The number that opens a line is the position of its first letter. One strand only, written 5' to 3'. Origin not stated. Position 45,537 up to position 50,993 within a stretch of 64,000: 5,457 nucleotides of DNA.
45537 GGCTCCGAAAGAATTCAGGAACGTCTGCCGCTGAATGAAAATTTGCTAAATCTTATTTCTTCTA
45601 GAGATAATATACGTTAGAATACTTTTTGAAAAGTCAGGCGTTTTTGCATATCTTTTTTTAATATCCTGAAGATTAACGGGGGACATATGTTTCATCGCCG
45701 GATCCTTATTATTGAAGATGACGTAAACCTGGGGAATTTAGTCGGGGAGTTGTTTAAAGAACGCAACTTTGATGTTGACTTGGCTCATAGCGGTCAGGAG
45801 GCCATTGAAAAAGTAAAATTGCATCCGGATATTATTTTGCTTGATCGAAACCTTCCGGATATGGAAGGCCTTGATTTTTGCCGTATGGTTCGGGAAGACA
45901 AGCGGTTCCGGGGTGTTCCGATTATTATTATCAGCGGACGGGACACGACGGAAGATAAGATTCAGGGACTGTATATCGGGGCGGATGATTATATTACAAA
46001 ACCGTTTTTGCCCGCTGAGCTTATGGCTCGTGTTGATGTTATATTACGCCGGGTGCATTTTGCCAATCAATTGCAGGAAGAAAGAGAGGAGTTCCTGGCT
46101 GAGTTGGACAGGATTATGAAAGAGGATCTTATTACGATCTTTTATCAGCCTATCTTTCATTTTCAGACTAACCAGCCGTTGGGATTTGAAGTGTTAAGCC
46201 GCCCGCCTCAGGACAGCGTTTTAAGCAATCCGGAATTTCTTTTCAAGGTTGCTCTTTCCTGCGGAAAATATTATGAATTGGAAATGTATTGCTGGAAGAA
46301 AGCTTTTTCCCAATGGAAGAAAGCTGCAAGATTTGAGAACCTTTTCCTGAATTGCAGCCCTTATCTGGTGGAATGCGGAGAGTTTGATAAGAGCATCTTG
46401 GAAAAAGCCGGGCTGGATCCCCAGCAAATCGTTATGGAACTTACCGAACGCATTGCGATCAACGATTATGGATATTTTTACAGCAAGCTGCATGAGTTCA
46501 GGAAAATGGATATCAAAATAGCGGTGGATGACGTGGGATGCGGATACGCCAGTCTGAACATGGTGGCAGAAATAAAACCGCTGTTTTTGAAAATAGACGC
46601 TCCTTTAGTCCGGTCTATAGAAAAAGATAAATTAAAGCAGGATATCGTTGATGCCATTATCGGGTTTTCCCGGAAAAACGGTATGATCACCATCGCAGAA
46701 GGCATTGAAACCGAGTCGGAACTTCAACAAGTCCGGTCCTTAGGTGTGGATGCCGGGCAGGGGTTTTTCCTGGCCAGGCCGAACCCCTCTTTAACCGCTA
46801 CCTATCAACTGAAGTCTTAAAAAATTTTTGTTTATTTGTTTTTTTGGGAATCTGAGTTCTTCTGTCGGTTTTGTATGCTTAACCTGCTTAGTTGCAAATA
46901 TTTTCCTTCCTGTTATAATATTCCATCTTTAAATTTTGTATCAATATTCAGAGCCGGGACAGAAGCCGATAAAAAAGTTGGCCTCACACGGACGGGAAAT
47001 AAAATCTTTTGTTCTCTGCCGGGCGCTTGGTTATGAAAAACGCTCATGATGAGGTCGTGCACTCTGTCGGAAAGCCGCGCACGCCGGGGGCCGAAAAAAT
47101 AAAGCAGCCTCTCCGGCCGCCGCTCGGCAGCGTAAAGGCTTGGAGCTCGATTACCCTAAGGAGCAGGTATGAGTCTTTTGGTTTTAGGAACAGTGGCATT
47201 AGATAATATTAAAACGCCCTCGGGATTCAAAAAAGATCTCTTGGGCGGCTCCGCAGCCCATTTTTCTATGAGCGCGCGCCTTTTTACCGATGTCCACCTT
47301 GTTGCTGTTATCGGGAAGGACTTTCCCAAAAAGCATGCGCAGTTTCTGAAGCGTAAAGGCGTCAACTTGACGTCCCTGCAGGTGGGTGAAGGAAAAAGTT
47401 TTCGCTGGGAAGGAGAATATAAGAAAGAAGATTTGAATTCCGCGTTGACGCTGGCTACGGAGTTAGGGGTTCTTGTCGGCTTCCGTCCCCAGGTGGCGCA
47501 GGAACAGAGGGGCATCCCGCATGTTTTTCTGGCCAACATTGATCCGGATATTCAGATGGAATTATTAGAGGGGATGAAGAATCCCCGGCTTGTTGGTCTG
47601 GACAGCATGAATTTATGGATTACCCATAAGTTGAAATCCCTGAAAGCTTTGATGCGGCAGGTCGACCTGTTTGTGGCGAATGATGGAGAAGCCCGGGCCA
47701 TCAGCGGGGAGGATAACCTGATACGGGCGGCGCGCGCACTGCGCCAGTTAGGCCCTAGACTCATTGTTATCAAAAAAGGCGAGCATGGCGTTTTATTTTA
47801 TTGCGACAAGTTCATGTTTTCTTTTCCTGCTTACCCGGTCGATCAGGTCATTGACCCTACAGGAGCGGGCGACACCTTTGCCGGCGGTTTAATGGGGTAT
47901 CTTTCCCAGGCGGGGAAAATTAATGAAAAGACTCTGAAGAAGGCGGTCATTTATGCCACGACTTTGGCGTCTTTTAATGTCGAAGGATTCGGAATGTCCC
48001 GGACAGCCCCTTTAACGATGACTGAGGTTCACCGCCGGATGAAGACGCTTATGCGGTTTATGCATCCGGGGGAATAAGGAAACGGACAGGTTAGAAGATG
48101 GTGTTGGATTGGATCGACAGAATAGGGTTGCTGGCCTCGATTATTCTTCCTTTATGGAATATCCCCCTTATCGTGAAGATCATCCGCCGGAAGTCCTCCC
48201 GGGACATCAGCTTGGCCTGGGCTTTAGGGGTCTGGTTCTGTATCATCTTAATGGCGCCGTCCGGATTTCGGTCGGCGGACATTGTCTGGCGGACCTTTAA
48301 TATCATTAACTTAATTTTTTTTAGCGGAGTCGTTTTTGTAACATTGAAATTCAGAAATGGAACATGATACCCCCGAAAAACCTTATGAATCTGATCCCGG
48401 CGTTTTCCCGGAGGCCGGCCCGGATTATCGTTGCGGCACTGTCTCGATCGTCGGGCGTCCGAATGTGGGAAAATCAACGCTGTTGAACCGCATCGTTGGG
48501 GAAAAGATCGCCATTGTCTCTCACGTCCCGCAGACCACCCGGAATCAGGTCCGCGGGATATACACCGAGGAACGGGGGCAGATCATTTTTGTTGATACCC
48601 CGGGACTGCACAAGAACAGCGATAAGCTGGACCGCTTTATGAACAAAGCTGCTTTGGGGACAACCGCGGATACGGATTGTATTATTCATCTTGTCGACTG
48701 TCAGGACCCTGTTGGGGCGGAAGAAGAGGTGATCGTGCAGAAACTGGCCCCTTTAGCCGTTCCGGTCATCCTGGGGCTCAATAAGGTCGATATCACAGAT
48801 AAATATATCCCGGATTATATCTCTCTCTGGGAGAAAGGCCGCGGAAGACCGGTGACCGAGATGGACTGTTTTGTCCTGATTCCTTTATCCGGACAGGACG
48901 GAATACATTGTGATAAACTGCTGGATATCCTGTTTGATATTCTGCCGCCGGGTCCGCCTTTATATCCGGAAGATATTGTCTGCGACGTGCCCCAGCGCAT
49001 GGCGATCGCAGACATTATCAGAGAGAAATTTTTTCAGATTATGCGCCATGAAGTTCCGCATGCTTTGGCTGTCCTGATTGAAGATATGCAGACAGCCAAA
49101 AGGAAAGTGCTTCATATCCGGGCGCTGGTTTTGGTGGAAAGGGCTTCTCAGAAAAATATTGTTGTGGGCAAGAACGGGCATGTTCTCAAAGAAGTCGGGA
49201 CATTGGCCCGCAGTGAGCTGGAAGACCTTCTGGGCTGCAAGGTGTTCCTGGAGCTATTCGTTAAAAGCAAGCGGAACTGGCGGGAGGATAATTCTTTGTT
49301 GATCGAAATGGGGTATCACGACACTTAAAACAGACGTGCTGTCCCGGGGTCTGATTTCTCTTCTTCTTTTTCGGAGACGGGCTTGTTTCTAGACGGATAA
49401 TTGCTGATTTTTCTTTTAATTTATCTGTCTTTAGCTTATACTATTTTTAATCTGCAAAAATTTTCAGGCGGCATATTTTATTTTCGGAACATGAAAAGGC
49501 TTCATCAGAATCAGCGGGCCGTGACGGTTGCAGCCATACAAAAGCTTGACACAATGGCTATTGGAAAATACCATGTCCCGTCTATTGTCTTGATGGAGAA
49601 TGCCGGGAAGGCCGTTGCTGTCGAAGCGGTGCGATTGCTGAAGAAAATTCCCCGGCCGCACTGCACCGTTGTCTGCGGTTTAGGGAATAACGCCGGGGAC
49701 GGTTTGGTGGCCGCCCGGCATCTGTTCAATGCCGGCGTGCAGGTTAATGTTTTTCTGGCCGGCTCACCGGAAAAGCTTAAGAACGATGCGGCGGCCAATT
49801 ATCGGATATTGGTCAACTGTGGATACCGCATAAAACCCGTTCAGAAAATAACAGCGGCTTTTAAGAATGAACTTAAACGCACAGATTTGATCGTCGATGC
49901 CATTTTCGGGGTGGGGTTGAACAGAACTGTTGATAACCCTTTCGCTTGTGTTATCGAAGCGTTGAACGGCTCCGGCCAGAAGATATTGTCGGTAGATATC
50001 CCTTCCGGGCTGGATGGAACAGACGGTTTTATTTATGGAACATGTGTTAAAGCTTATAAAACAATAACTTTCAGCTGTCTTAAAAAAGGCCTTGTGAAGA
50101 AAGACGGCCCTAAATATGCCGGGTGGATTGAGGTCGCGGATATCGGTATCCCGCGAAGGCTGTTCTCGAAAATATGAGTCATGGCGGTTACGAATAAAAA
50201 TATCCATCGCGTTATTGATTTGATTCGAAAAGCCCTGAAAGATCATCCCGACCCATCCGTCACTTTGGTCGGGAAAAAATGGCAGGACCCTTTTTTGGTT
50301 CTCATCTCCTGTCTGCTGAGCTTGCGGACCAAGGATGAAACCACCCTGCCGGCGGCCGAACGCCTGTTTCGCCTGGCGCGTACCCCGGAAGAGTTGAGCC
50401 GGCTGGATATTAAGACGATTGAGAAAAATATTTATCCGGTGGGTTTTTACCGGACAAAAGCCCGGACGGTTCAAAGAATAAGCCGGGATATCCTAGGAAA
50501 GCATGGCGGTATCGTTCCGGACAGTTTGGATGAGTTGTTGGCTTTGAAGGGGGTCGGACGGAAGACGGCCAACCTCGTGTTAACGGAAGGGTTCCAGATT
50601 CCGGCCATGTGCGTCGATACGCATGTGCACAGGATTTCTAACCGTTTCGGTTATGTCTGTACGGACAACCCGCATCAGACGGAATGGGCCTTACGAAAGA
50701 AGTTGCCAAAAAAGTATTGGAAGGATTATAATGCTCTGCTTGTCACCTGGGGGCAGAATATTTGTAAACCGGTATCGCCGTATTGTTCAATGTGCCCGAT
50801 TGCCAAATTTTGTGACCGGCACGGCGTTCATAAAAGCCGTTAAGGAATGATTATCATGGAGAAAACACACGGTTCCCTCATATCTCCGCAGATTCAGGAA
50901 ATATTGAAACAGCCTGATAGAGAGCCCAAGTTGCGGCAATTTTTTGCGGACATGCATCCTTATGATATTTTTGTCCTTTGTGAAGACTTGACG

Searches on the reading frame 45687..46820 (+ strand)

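Call 47: search_protein_families(library=pfam, proteins=[window:45687-46820:+], max_evalue=0.0001)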
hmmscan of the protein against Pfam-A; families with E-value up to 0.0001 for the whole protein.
window:45687-46820:+ (377 aa): 2 families
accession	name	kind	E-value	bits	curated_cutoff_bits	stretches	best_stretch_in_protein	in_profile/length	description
PF00563.25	EAL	-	1.4e-42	146.2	31.3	1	140-365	4-236/236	EAL domain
PF00072.30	Response_reg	-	2.8e-26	92.3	30.2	1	6-116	1-110/111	Response regulator receiver domain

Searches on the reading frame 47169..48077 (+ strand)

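Call 47: search_protein_families(library=pfam, proteins=[window:47169-48077:+], max_evalue=0.0001)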
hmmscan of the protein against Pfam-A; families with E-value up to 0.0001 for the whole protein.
window:47169-48077:+ (302 aa): 1 family
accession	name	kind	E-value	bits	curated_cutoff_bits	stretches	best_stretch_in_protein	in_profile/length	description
PF00294.29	PfkB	-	9.7e-27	94.5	25.8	1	152-278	172-297/302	pfkB family carbohydrate kinase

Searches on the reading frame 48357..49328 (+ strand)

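Call 47: search_protein_families(library=pfam, proteins=[window:48357-49328:+], max_evalue=0.0001)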
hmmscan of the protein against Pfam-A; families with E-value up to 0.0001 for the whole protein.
window:48357-49328:+ (323 aa): 6 families
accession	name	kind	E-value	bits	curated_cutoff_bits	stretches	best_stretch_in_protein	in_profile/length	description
PF01926.29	MMR_HSR1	-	3e-25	88.9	21.9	1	28-143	1-113/113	50S ribosome-binding GTPase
PF07650.23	KH_2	-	2.9e-15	56.3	22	1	232-309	1-78/78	KH domain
PF02421.24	FeoB_N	-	7.2e-13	48.8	27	1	28-149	2-120/156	Ferrous iron transport protein B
PF00009.33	GTP_EFTU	-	6e-10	39.4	26.5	1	29-198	6-188/188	Elongation factor Tu GTP binding domain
PF00350.29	Dynamin_N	-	4.4e-09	37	27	0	29-62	1-34/168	Dynamin family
PF04548.22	AIG1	-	1.4e-05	25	27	1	29-130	3-107/212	AIG1 family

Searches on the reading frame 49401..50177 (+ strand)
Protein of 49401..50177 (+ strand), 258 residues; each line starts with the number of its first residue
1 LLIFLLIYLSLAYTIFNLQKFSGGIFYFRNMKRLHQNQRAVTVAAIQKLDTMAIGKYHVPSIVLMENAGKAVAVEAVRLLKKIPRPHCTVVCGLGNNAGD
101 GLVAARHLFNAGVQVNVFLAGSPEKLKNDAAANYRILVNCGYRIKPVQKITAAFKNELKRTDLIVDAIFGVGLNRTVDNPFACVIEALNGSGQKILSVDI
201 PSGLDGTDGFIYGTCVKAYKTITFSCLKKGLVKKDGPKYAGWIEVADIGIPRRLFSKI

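Call 47: search_protein_families(library=pfam, proteins=[window:49401-50177:+], max_evalue=0.0001)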
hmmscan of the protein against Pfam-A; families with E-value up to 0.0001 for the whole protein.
window:49401-50177:+ (258 aa): 1 family
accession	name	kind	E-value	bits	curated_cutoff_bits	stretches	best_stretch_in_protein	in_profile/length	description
PF03853.21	YjeF_N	-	1.2e-47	162.4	24.9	1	63-230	3-169/169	YjeF-related protein N-terminus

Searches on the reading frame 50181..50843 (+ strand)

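Call 47: search_protein_families(library=pfam, proteins=[window:50181-50843:+], max_evalue=0.0001)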
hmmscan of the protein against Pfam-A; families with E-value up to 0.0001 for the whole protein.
window:50181-50843:+ (220 aa): 2 families
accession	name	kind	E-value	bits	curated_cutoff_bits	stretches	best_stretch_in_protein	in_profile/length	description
PF00730.31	HhH-GPD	-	7.2e-21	75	26.2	1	42-176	1-107/108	HhH-GPD superfamily base excision DNA repair protein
PF00633.29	HHH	-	9.4e-10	38.3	24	1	108-134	2-28/30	Helix-hairpin-helix motif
